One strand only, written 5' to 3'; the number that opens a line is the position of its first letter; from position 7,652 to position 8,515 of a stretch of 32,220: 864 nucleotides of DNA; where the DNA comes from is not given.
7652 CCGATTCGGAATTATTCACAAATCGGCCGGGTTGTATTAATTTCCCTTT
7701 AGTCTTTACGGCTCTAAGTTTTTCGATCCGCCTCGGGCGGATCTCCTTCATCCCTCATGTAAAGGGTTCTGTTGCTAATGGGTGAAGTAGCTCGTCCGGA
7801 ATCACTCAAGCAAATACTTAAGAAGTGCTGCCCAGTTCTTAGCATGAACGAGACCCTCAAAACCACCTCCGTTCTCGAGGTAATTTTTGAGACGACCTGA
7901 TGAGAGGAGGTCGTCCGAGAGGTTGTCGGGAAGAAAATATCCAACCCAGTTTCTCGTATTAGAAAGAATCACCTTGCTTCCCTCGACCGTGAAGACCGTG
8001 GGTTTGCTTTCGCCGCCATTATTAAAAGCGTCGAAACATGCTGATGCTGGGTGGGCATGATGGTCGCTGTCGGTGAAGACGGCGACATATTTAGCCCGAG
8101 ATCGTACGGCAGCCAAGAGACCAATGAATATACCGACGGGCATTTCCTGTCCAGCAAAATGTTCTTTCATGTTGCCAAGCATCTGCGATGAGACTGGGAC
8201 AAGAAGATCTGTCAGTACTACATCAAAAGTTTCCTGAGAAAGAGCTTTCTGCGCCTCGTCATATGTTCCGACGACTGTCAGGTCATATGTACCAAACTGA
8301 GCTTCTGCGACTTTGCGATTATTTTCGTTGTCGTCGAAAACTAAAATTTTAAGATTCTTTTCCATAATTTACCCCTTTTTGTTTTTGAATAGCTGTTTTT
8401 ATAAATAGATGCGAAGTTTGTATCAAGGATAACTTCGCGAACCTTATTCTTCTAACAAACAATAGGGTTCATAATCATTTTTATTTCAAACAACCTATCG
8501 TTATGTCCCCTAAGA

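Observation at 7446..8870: Compositionally foreign two-gene island (coiled-coil protein plus atypical REC-like protein) inserted next to a truncated rhuM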

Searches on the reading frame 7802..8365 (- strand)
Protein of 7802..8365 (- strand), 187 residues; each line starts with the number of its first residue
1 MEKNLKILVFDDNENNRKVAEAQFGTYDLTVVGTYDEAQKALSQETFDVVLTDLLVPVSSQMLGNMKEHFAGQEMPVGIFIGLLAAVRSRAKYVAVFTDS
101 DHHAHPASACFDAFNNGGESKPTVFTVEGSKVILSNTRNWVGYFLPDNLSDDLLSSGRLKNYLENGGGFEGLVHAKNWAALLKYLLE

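Call 6: search_protein_families(library=pfam, proteins=[window:7802-8365:-], max_evalue=1)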
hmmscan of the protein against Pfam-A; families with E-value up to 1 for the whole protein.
window:7802-8365:- (187 aa): 1 family
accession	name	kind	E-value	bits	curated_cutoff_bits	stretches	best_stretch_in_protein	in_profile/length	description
PF00072.30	Response_reg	-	0.0017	18.9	30.2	1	7-57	1-53/111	Response regulator receiver domain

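Call 7: search_protein_families(library=padloc, proteins=[window:7802-8365:-], max_evalue=1)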
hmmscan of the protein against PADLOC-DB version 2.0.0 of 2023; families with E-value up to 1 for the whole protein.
window:7802-8365:- (187 aa): 1 family
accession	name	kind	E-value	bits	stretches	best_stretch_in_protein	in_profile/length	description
PDLC04726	PDC-M60C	-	0.00015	18.7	1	5-62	1-63/407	-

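Call 8: find_homologous_proteins(query=window:7802-8365:-)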
Query window:7802-8365:- (187 aa): 262 proteins with E <= 0.001 among 372 candidates; the best 120 are listed.
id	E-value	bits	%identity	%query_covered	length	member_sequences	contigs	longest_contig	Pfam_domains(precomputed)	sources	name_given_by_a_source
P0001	5.6e-114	396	95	100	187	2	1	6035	-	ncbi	-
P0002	5.6e-61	224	62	99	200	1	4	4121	-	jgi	jgi:CheY-like chemotaxis protein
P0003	3.6e-59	218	56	98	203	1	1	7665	-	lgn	-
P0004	4.3e-59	217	51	97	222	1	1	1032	-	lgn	-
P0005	4.9e-59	217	52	97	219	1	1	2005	-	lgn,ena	-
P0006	7.0e-59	217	49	98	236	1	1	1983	-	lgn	-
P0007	1.5e-58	216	51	97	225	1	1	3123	-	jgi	jgi:CheY-like chemotaxis protein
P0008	1.7e-58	215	52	98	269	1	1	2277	-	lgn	-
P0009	3.2e-58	215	51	97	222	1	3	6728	-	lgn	-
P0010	4.0e-58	214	50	97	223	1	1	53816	-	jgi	-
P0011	4.7e-58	214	52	97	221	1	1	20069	-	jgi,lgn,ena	-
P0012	5.2e-58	214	50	97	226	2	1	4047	-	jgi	-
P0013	5.4e-58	214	51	97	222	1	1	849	-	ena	-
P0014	1.9e-57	212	61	98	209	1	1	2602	-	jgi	jgi:hypothetical protein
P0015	2.3e-57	212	51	97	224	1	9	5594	-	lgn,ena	-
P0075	1.6e-49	186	57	100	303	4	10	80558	-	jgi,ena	jgi:CheY-like chemotaxis protein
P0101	2.8e-46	176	52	97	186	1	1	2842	PF00072.31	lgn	-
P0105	5.7e-46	175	52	97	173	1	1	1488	PF00072.31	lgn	-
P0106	6.4e-46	175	51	99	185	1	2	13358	PF00072.31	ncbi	-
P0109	2.0e-45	173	51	97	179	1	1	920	PF00072.31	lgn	-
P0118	1.1e-44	170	52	97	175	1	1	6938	PF00072.31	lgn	-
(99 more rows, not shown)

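Call 10: find_encoding_contigs(protein=P0001, flank=6000, max_places=4)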
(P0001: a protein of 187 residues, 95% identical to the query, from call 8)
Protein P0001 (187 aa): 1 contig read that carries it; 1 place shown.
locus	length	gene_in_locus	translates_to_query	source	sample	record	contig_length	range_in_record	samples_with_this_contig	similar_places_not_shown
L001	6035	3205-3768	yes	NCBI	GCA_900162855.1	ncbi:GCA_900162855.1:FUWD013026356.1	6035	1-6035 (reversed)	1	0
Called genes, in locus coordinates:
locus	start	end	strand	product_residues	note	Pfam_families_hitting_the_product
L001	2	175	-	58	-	?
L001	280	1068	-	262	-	-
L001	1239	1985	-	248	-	PF01978:TrmB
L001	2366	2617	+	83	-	-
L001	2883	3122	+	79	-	PF03118:RNA_pol_A_CTD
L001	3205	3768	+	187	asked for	-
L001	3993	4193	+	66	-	-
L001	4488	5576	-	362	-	-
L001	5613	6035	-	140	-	?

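Call 11: find_encoding_contigs(protein=window:7802-8365:-, flank=10000, max_places=4)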
Protein window:7802-8365:- (187 aa): 5 contigs read that carry it; 2 places shown.
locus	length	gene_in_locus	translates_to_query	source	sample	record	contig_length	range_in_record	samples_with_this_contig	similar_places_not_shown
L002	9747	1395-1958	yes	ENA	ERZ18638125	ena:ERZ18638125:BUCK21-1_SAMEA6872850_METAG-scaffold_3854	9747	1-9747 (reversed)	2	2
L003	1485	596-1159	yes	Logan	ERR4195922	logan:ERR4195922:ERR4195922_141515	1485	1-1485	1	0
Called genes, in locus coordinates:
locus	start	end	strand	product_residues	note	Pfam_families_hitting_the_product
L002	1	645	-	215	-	?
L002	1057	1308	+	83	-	PF06005:ZapB (faint)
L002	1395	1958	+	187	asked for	-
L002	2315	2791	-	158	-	PF13310:Virulence_RhuM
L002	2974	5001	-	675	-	PF00932:LTD, PF18911:PKD_4, PF00801:PKD, PF00932:LTD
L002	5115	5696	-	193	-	PF03703:bPH_2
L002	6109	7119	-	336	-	PF06068:TIP49 (weak), PF05496:RuvB_N, PF00004:AAA, PF07728:AAA_5, PF17864:AAA_lid_4, PF05491:WHD_RuvB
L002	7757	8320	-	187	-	PF01909:NTP_transf_2, PF18765:Polbeta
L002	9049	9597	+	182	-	-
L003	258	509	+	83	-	PF06005:ZapB (faint)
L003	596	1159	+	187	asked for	-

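Call 14: search_solved_structures(query=A1, max_evalue=10, show_alignments=3)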
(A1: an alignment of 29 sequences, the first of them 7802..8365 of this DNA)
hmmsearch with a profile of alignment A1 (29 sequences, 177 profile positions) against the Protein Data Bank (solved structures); distinct sequences matched with E-value up to 10: 65 (the best 60 are shown).
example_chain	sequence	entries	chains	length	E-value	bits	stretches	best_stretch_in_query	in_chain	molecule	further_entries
8phn_A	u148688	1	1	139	2.3e-06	30.7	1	2-63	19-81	histidine kinase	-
3luf_A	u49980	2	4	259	5.1e-05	26.3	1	2-55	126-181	Two-component system response regulator/GGDEF domain protein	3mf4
7p8c_A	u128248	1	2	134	8.5e-05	25.6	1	2-71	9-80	Receiver domain of histidine kinase 4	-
7p8d_A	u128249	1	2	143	0.0001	25.4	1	2-71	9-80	Receiver domain of histidine kinase 4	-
7p8e_A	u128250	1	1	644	0.00029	23.9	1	2-57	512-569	Receiver domain of histidine kinase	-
8pdc_A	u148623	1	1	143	0.00038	23.5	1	1-73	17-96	histidine kinase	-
9qih_A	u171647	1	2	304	0.0012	21.9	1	1-55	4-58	SenB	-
3c97_A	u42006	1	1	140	0.0053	19.8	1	2-57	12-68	Signal transduction histidine kinase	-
9xzo_A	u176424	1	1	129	0.01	18.8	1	2-56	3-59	De novo protein M1X0B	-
4euk_A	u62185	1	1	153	0.01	18.8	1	2-56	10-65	Histidine kinase 5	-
1zy2_A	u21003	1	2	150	0.011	18.7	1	1-55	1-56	transcriptional regulator NtrC1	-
3nnn_A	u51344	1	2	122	0.011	18.7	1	1-79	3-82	DNA BINDING RESPONSE REGULATOR D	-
3mm4_A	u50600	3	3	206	0.019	18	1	2-70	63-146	Histidine kinase homolog | Histidine kinase CKI1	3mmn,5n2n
1dcf_A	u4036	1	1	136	0.023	17.7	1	1-62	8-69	ETR1 PROTEIN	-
3m6m_D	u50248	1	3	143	0.023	17.7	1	1-56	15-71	Sensory/regulatory protein rpfC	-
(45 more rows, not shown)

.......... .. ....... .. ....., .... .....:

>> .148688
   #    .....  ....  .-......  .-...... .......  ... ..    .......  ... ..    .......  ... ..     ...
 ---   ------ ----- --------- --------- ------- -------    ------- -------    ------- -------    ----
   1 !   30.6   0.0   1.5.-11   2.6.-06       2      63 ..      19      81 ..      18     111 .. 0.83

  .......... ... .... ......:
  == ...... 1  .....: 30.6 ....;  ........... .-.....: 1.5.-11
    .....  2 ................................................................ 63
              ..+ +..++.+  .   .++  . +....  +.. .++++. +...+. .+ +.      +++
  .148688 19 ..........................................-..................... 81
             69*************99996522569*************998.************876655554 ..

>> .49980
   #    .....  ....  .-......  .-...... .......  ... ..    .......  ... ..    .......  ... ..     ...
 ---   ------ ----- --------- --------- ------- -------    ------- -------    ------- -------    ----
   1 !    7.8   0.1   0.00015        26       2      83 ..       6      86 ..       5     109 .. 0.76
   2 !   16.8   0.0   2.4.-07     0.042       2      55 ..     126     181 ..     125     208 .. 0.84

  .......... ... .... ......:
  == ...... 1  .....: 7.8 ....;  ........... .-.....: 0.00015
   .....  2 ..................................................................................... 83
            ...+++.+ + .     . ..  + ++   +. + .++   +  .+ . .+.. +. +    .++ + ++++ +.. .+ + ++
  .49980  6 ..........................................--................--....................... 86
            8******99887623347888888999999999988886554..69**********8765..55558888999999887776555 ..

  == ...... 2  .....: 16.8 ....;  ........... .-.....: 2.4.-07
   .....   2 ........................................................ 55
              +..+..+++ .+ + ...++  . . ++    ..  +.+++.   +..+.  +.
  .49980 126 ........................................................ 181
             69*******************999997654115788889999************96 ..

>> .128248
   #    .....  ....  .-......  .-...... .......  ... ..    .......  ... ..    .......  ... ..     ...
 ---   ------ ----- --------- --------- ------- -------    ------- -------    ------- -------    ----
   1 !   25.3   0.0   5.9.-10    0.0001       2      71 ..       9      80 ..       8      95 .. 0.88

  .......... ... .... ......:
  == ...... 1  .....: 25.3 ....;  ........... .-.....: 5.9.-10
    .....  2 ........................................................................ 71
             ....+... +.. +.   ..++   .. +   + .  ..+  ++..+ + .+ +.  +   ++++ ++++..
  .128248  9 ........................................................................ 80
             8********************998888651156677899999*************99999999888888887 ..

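Call 16: find_related_loci(query=A1, collection=genome_contigs, flank=4000)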
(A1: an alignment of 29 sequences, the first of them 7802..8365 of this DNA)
Query A1 (187 aa) in genome_contigs; peptide patterns used: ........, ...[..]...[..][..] (x = any residue, [..] = any of these).
66 stretches matched a pattern; 32 encode a relative of the query (tblastn E <= 1e-3); 32 distinct loci.
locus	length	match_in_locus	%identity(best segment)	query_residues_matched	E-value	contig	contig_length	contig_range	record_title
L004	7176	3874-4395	59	2-187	5e-65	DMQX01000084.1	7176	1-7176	MAG TPA_asm: Candidatus Taylorbacteria bacterium isolate UBA11359 contig_16400, whole genome shotgun sequence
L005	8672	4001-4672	50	1-187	3e-61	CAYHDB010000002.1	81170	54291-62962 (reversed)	MAG TPA_asm: uncultured Candidatus Saccharibacteria bacterium isolate ERP119702_co1_281 genome assembly, contig: NODE_18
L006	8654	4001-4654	51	5-185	3e-61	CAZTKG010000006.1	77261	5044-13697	MAG TPA_asm: uncultured Gammaproteobacteria bacterium isolate SRP200020_co5_277 genome assembly, contig: NODE_446_length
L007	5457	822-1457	50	4-178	4e-60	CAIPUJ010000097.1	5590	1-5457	uncultured bacterium isolate Loclat_bin-14315 genome assembly, contig: bin-14315:097/117, whole genome shotgun sequence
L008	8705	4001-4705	46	2-185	5e-59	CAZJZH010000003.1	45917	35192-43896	MAG TPA_asm: uncultured Gammaproteobacteria bacterium isolate SRP334346_co1_66 genome assembly, contig: NODE_862_length_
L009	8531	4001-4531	57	1-187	5e-59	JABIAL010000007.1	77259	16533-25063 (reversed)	MAG: bacterium isolate SI048_bin106 k141_349675, whole genome shotgun sequence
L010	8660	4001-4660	50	5-185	5e-59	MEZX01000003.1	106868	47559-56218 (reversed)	MAG: Candidatus Berkelbacteria bacterium RIFCSPLOWO2_01_FULL_50_28 rifcsplowo2_01_scaffold_531, whole genome shotgun seq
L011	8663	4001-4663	49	4-186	1e-58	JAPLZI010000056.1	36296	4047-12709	MAG: Candidatus Taylorbacteria bacterium isolate LacPavin_0419_WC90_MAG_44_7 LacPavin_0419_WC90_scaffold_10406, whole ge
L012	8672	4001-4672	49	1-186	8e-57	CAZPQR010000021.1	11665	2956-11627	MAG TPA_asm: uncultured Gammaproteobacteria bacterium isolate SRP189682_co1_236 genome assembly, contig: NODE_12584_leng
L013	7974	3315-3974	48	3-186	6e-56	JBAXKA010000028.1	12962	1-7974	MAG: Candidatus Moraniibacteriota bacterium isolate ELA389 MAG389_28, whole genome shotgun sequence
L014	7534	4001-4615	50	19-186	9e-56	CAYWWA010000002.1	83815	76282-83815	MAG TPA_asm: uncultured Candidatus Saccharibacteria bacterium isolate SRP263991_co7_226 genome assembly, contig: NODE_19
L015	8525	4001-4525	51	4-185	2e-54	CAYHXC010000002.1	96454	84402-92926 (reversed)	MAG TPA_asm: uncultured Candidatus Saccharibacteria bacterium isolate ERP119705_co17_57 genome assembly, contig: NODE_13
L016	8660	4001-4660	45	5-186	3e-53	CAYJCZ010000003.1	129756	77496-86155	MAG TPA_asm: uncultured Candidatus Saccharibacteria bacterium isolate ERP123247_co1_110 genome assembly, contig: NODE_58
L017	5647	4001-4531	51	2-185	2e-52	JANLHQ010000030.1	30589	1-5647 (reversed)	MAG: Candidatus Azambacteria bacterium isolate P6-21 k99_19505, whole genome shotgun sequence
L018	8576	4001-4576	49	3-186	1e-51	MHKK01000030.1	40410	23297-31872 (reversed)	MAG: Candidatus Komeilibacteria bacterium RIFCSPHIGHO2_01_FULL_52_14 rifcsphigho2_01_scaffold_3556, whole genome shotgun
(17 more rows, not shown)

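Call 22: predict_structure(alignment_id=A1)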
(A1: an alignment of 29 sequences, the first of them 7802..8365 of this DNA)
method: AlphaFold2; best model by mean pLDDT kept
length: 187 residues; sequences in the alignment: 29
mean_pLDDT: 92.1   pTM: 0.89
mean pLDDT of the five models: 92.1, 91.8, 89.9, 88.2, 87.5
residues with pLDDT >= 90: 140; 70-90: 45; 50-70: 2; < 50: 0
segments of 3 or more residues with pLDDT < 50: none
pLDDT, mean of each block of 10 residues (from residue 1): 87 97 96 97 97 88 74 89 96 95 84 88 95 94 97 95 94 96 94
secondary structure, 60 per line:
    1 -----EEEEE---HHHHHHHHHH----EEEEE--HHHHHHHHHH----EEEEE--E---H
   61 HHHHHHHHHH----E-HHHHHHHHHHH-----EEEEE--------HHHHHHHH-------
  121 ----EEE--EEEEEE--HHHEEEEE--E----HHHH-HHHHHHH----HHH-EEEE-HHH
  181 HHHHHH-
elements in order: E6-10 H14-23 E28-32 H35-44 E49-53 H60-70 H77-87 E93-97 H106-113 E125-127 E130-135 E141-145 H153-156 H158-164 E173-176 H178-186

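Call 25: fold_search(model_id=the predicted structure, library=pdb)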
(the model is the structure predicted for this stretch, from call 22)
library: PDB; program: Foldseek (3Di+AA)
matches with E <= 10: 1079; with E <= 0.001: 0
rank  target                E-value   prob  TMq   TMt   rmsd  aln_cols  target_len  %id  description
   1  7qz2_B                1.6e-03  1.00  0.33  0.45   3.9       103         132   18  Crystal structure of GacS D1 domain in complex with BeF3- (released 2022-07-06)
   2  7w9h_A                2.8e-03  1.00  0.41  0.60   4.7       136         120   18  Crystal structure of the receiver domain of the transcription regulator FleR from Pseudomonas aeruginosa (released 2022-12-14)
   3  3gl9_B                3.0e-03  1.00  0.42  0.62   3.9       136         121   16  The structure of a histidine kinase-response regulator complex sheds light into two-component signaling and reveals a  (released 2009-10-27)
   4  9qih_B                3.6e-03  1.00  0.30  0.20   9.8        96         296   22  Structure of response regulator LvrC from Leptospira (released 2026-03-25)
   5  8phn                  5.0e-03  1.00  0.36  0.52   3.5       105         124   23  Receiver domain from hybrid Histidine Kinase 3 from Chaetomium thermophilum (released 2024-07-03)
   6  7qz2_A                6.8e-03  1.00  0.35  0.49   3.7       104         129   17  Crystal structure of GacS D1 domain in complex with BeF3- (released 2022-07-06)
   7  6xeh_MODEL_1_A        7.2e-03  0.99  0.38  0.53  10.3       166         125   11  Solution NMR Structure of DE NOVO DESIGNED Rossmann 2x3 Fold Protein r2x3_168, Northeast Structural Genomics C (released 2020-08-05)
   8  4jav_D                9.2e-03  1.00  0.37  0.56   2.5       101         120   21  Structural basis of a rationally rewired protein-protein interface (HK853wt and RR468mutant V13P, L14I, I17M and N21V) (released 2013-09-04)
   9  3m6m_D                9.2e-03  1.00  0.38  0.56   4.2       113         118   24  Crystal structure of RpfF complexed with REC domain of RpfC (released 2010-09-22)
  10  3dgf                  9.8e-03  1.00  0.33  0.50   6.7        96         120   19  Structure of a histidine kinase-response regulator complex reveals insights into Two-component signaling and a novel cis (released 2009-07-07)
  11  1dcf                  1.1e-02  0.98  0.31  0.42   9.9       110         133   18  CRYSTAL STRUCTURE OF THE RECEIVER DOMAIN OF THE ETHYLENE RECEPTOR OF ARABIDOPSIS THALIANA (released 2000-01-04)
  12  7cfw                  1.2e-02  1.00  0.38  0.56   2.4       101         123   20  Crystal structure of the receiver domain of sensor histidine kinase PA1611 (PA1611REC) from Pseudomonas aeruginosa PAO1  (released 2020-11-04)
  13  5uht_B                1.3e-02  1.00  0.37  0.54   3.8       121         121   21  Structure of the Thermotoga maritima HK853-BeF3-RR468 complex at pH 5.0 (released 2017-12-27)
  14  8uvk_B                1.3e-02  1.00  0.42  0.36  10.2       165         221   12  CosR DNA bound form II (released 2024-01-31)
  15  1zy2_A                1.5e-02  1.00  0.38  0.50   3.3       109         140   24  Crystal structure of the phosphorylated receiver domain of the transcription regulator NtrC1 from Aquifex aeolicus (released 2005-08-16)
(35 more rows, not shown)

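Call 37: search_protein_families(library=ncbifam, proteins=[window:7802-8365:-], max_evalue=1)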
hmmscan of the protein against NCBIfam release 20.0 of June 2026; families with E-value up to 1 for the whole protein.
window:7802-8365:- (187 aa): 17 families
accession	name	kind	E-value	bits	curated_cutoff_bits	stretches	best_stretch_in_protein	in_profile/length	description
NF052596.1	RR_EAL_PvrR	equivalog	0.00069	18.3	580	1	5-58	4-60/398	response regulator cyclic di-GMP phosphodiesterase PvrR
NF046022.1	RespRegCpdRBruc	equivalog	0.00072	19.5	180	1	6-62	3-61/120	cell cycle two-component system response regulator CpdR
NF007135.0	PRK09581.1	equivalog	0.0014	17.5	474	1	6-77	4-79/457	PleD family two-component system response regulator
TIGR02956.1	TMAO_torS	equivalog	0.0016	16.6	676.5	1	5-57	702-756/967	TMAO reductase system sensor histidine kinase/response regulator TorS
NF008099.0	PRK10841.1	equivalog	0.0023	15.8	920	1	3-59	823-881/949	two-component system sensor histidine kinase RcsC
TIGR02154.1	PhoB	equivalog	0.0074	15.6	296.2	1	5-77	3-79/226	phosphate regulon transcriptional regulator PhoB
NF007005.1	PRK09468.1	equivalog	0.022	14.2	331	1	3-60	2-61/237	osmolarity response regulator transcription factor OmpR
NF045717.1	DVU0259_DivK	exception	0.025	14.8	160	1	6-98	4-100/117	DVU0259 family response regulator domain-containing protein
NF008469.0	PRK11361.1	equivalog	0.032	12.9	714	1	3-62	3-64/461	acetoacetate metabolism transcriptional regulator AtoC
NF041947.1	LuxQ_Vibrio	equivalog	0.034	12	1200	1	2-57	720-777/843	quorum-sensing autoinducer 2 sensor kinase/phosphatase LuxQ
NF011874.0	PRK15347.1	equivalog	0.044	11.8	852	1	4-58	690-746/921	two component system sensor kinase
TIGR01818.1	ntrC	equivalog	0.062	12.1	558.6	1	7-60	1-56/463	nitrogen regulation protein NR(I)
NF006900.1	PRK09390.1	equivalog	0.073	12.6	255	1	1-78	1-80/203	response regulator FixJ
NF049963.1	RespRegFlgRCampy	domain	0.14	11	750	1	7-57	3-55/429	fla regulon two-component system response regulator FlgR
NF008302.0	PRK11091.1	equivalog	0.15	10.2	838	1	3-87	524-610/779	aerobic respiration two-component sensor histidine kinase ArcB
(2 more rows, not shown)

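Call 38: search_protein_families(library=phrogs, proteins=[window:7802-8365:-], max_evalue=0.1)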
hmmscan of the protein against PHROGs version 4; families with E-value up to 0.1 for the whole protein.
window:7802-8365:- (187 aa): 3 families
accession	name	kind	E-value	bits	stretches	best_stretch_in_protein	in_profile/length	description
phrog_731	-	unknown function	0.00043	20.6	1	6-58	3-57/227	-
phrog_20458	-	unknown function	0.0018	17.5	1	3-58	696-755/829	-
phrog_5982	-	unknown function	0.0057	15.5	1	3-58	867-925/1030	-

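Call 48: search_protein_representatives(alignment_id=A1)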
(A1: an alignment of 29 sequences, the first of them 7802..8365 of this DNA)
Query: 29 sequences, 177 profile positions. Proteins with E-value up to 0.001 (for the whole library): 3016; up to 1e-10: 818; up to 1e-30: 182. The best 150 are listed.
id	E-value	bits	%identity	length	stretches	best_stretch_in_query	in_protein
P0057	6.8e-82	289.8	-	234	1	1-175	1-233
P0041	1.7e-76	272.2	-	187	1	1-176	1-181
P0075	1.7e-76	272.2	-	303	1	1-176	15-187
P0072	5.1e-73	260.9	-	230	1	1-176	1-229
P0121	1.9e-68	246.0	-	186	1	1-175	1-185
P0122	3.8e-68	245.0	-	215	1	1-175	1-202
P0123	1.0e-67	243.7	-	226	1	1-175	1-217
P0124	3.1e-66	238.8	-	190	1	1-176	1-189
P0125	1.2e-65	236.9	-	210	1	1-176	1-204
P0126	3.6e-65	235.3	-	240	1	1-176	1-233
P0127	6.1e-65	234.6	-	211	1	1-176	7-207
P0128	6.4e-65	234.5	-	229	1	1-176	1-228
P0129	7.5e-65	234.3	-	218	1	1-175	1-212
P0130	1.7e-64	233.1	-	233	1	1-176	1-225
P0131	8.4e-63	227.6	-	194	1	1-175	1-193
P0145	2.4e-54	200.1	-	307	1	1-140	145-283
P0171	7.4e-46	172.5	-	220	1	1-139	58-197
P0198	6.3e-41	156.4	-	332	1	1-176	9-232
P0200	1.1e-40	155.6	-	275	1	1-176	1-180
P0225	1.9e-37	145.1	-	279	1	1-132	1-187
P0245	3.3e-35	137.8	-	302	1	1-139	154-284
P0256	1.9e-34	135.3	-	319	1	2-175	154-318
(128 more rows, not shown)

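Call 49: search_protein_families(library=pfam, proteins=[P0145, P0245, P0256, P0198, P0200, P0075, P0171, P0225], max_evalue=0.01)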
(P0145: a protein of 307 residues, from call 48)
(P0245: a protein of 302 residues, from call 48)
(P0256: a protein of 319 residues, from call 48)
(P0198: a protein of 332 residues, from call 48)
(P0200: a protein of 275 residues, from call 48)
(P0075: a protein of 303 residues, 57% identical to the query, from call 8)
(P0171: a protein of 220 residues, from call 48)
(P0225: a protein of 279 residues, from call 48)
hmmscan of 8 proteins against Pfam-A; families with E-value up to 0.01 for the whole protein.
P0145 (307 aa): 1 family
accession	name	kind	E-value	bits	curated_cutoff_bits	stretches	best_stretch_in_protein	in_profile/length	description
PF00072.30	Response_reg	-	4.5e-10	40.1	30.2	2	147-200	1-54/111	Response regulator receiver domain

P0245 (302 aa): 1 family
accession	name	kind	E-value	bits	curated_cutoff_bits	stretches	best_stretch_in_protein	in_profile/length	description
PF00072.30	Response_reg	-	0.00018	22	30.2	1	156-206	1-53/111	Response regulator receiver domain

P0256 (319 aa): 0 families

P0198 (332 aa): 0 families

P0200 (275 aa): 1 family
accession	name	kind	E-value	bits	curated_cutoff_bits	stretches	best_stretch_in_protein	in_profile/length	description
PF00072.30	Response_reg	-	0.0067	17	30.2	0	3-66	1-54/111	Response regulator receiver domain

P0075 (303 aa): 1 family
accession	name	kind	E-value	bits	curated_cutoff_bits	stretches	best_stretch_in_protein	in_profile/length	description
PF00072.30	Response_reg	-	0.0013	19.3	30.2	1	17-68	1-53/111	Response regulator receiver domain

P0171 (220 aa): 1 family
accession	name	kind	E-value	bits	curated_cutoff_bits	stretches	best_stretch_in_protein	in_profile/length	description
PF00072.30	Response_reg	-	9.9e-05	22.9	30.2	1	60-115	1-54/111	Response regulator receiver domain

P0225 (279 aa): 0 families
